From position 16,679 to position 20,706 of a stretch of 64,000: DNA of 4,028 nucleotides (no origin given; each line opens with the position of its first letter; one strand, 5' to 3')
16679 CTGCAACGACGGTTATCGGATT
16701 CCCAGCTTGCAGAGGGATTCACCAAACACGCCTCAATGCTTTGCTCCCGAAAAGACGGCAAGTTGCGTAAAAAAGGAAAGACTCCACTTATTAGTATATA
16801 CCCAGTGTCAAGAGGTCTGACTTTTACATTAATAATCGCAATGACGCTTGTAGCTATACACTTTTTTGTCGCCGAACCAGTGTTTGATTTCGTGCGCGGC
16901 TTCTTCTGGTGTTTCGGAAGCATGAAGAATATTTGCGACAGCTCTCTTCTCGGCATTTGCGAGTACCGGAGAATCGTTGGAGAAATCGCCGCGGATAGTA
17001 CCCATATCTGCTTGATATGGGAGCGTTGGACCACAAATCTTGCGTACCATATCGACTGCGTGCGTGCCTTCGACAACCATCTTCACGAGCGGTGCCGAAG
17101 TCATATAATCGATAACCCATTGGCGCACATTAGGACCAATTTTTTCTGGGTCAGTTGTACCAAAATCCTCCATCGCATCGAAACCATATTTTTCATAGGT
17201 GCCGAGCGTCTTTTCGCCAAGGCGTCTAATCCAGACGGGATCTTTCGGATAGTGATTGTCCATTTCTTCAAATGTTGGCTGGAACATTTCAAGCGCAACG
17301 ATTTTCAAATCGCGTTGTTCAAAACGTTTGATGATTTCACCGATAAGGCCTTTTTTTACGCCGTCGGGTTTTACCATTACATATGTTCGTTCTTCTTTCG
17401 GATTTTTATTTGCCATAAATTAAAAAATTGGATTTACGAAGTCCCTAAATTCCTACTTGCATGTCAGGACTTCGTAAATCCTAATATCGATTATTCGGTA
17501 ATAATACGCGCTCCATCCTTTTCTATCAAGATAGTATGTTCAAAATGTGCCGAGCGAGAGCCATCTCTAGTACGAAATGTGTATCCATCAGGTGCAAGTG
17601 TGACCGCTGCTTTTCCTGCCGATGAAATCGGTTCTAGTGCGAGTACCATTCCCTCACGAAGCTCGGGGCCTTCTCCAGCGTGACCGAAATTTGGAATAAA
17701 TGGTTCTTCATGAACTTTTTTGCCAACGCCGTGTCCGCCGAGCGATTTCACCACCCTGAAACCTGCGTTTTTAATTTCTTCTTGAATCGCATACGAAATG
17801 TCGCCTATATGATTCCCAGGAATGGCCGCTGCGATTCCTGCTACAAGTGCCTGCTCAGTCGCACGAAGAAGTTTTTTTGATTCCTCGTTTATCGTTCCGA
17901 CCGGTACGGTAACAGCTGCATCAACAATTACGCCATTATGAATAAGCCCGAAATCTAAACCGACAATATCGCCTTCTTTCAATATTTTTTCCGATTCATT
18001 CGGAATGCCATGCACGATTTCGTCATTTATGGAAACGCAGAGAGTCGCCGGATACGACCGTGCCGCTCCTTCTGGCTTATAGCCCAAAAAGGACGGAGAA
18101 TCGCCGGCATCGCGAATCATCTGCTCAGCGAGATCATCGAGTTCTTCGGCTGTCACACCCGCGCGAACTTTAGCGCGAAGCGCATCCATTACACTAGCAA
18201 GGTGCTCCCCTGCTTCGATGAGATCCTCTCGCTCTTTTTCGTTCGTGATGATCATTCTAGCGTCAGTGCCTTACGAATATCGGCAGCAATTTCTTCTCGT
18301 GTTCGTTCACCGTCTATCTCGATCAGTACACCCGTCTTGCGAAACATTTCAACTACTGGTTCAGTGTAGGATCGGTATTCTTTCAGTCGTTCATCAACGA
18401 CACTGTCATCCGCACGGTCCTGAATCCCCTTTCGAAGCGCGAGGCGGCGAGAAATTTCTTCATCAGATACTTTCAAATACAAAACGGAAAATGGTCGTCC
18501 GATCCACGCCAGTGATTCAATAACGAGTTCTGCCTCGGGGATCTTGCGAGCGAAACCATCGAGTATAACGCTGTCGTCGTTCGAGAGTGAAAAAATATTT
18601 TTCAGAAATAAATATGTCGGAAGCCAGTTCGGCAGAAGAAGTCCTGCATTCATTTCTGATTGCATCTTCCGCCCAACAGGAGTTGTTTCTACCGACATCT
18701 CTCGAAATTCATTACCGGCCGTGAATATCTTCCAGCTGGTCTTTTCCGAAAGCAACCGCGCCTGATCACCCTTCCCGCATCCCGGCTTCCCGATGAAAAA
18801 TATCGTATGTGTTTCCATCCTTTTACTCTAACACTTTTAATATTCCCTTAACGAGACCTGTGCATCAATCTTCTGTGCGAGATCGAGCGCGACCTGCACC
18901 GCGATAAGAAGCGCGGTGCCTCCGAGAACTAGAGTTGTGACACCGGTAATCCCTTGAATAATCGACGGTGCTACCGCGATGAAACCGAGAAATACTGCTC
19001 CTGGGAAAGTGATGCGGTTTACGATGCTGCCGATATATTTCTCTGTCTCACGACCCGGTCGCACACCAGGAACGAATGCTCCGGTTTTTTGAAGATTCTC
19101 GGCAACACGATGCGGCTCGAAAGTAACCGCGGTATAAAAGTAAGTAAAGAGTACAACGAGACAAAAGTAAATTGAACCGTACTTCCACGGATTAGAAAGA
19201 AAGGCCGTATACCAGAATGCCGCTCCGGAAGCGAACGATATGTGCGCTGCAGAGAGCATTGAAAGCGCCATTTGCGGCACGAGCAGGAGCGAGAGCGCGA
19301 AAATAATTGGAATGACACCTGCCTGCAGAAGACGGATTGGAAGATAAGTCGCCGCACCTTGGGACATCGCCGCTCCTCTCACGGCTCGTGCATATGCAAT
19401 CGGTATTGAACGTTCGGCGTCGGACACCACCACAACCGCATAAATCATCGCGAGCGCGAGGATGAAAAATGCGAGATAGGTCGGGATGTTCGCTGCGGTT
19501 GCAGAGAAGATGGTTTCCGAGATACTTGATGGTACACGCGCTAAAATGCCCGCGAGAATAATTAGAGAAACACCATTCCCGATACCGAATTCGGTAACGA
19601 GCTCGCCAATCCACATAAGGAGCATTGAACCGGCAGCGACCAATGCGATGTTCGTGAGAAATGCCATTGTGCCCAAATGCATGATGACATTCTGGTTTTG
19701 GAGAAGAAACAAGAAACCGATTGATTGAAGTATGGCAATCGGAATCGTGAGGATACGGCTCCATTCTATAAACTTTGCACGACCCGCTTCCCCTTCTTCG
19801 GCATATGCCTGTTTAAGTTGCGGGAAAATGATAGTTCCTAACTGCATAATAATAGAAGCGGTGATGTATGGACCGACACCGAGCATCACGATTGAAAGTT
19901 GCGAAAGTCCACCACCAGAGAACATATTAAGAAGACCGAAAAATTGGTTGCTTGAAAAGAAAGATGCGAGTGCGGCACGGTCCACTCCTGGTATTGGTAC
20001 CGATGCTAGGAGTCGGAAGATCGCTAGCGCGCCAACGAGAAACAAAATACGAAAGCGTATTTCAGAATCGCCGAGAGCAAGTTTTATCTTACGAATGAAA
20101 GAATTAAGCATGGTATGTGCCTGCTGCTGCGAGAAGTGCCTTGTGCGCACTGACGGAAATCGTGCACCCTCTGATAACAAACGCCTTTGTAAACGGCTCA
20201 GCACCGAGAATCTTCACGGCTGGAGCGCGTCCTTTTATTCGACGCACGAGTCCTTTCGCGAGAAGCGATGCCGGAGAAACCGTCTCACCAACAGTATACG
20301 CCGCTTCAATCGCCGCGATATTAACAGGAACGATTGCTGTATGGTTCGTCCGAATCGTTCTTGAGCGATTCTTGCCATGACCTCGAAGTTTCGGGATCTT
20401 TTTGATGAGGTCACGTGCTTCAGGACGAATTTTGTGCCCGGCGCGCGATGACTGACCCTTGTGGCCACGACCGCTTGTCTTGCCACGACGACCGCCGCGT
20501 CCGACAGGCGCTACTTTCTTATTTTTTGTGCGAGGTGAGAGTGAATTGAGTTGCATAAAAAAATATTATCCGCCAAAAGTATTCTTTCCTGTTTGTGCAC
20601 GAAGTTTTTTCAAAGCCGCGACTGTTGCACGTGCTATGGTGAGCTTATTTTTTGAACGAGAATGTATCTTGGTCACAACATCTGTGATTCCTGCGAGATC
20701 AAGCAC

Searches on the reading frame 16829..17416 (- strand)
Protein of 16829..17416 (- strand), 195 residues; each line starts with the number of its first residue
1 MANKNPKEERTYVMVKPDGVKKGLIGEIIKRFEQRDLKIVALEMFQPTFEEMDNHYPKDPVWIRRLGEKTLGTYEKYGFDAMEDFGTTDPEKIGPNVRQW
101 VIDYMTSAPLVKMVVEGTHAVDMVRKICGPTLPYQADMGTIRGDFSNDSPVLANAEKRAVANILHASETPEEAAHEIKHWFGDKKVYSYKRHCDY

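Call 68: search_protein_families(library=pfam, proteins=[window:16829-17416:-], max_evalue=0.001)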
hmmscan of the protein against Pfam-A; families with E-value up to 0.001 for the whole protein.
window:16829-17416:- (195 aa): 1 family
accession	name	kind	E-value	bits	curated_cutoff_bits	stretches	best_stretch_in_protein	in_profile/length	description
PF00334.24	NDK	-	2e-36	125.3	27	2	101-185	60-134/135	Nucleoside diphosphate kinase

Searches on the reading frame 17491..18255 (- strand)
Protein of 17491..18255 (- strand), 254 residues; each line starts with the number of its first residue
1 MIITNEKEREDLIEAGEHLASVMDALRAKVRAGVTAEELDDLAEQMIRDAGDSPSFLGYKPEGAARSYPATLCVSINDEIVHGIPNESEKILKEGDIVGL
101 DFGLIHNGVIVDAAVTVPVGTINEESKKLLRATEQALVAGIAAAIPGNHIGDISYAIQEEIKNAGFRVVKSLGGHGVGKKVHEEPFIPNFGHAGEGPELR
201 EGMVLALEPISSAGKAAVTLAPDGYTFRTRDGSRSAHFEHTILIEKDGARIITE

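Call 68: search_protein_families(library=pfam, proteins=[window:17491-18255:-], max_evalue=0.001)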
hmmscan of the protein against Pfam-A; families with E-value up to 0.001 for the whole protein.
window:17491-18255:- (254 aa): 1 family
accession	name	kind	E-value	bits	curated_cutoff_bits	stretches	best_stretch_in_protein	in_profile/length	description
PF00557.29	Peptidase_M24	-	1.1e-43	149.9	23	1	12-245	3-207/208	Metallopeptidase family M24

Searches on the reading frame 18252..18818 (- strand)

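Call 68: search_protein_families(library=pfam, proteins=[window:18252-18818:-], max_evalue=0.001)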
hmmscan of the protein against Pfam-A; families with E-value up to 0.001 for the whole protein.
window:18252-18818:- (188 aa): 4 families
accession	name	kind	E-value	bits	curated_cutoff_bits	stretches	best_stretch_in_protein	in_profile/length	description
PF00406.28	ADK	-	8.8e-24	84.8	26.8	1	9-163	2-150/151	Adenylate kinase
PF13207.12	AAA_17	-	4.1e-16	59.9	27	1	10-140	2-132/136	AAA domain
PF13671.12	AAA_33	-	2.4e-07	31.6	27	1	6-153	2-141/143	AAA domain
PF13238.12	AAA_18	-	6.1e-05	23.9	29.4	1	6-143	1-125/128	AAA domain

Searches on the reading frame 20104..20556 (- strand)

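Call 68: search_protein_families(library=pfam, proteins=[window:20104-20556:-], max_evalue=0.001)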
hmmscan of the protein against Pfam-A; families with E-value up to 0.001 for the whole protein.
window:20104-20556:- (150 aa): 1 family
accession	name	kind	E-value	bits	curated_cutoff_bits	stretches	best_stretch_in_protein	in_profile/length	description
PF00828.25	Ribosomal_L27A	-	3.5e-05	24.6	21.5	1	77-147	1-70/72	Ribosomal proteins 50S-L15, 50S-L18e, 60S-L27A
